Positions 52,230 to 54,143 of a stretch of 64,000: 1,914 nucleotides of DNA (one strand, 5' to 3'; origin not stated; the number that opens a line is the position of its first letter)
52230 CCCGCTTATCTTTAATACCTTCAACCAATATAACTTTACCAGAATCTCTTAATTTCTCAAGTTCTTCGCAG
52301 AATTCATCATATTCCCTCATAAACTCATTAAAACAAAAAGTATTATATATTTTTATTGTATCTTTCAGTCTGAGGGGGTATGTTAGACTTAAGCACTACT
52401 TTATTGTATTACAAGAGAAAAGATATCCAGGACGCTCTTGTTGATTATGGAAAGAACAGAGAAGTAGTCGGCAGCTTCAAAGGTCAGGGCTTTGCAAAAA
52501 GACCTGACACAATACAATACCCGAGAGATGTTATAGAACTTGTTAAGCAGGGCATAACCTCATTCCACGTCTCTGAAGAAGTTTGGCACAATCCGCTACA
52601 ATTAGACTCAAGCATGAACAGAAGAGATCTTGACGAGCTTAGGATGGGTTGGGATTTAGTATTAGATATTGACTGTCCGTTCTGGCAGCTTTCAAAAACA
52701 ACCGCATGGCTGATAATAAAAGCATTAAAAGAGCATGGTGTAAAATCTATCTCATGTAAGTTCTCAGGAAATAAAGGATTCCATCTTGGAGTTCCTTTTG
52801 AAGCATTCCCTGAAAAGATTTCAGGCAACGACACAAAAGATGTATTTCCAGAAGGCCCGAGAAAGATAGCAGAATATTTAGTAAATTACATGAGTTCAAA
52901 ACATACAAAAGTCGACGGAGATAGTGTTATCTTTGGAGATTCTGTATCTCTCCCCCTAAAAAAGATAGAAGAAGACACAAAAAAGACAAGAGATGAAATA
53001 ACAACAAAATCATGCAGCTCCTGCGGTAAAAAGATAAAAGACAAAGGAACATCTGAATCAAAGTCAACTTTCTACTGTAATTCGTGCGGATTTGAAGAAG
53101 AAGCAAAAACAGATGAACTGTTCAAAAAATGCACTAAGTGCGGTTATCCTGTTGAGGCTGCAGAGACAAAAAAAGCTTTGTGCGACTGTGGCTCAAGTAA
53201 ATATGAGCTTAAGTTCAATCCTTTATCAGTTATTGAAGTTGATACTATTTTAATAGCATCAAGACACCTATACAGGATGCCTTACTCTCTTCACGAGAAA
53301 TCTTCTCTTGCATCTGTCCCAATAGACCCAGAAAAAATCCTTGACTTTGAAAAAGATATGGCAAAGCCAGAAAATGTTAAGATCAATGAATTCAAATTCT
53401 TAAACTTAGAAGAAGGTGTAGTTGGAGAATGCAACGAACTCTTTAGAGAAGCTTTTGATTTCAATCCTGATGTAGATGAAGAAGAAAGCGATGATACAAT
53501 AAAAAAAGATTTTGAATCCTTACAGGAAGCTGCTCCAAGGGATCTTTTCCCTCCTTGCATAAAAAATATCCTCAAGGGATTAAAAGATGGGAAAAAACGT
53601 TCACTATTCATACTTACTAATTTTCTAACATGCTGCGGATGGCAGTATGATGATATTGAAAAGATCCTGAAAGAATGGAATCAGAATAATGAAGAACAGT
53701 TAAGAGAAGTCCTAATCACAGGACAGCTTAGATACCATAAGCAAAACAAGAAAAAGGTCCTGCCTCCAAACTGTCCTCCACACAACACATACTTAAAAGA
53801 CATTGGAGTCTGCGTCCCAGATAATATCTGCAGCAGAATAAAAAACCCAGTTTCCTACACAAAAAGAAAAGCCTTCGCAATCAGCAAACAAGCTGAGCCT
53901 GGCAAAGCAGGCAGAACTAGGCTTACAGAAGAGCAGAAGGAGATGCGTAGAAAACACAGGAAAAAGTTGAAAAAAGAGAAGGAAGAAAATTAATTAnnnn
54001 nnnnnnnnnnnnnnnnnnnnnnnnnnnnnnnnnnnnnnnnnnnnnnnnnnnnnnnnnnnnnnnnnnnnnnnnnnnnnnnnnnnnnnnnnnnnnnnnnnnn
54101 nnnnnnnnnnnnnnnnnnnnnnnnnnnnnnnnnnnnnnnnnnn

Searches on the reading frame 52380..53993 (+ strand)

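Call 36: search_protein_families(library=pfam, proteins=[window:52380-53993:+], max_evalue=0.00001)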
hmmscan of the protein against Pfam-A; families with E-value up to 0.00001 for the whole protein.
window:52380-53993:+ (537 aa): 2 families
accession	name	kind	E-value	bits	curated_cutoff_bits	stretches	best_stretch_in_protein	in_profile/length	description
PF04104.19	DNA_primase_lrg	-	1.1e-08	35.1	22.4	1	348-468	71-191/266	Eukaryotic and archaeal DNA primase, large subunit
PF01896.25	DNA_primase_S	-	7.4e-06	26.9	26.8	0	101-316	20-162/163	DNA primase small subunit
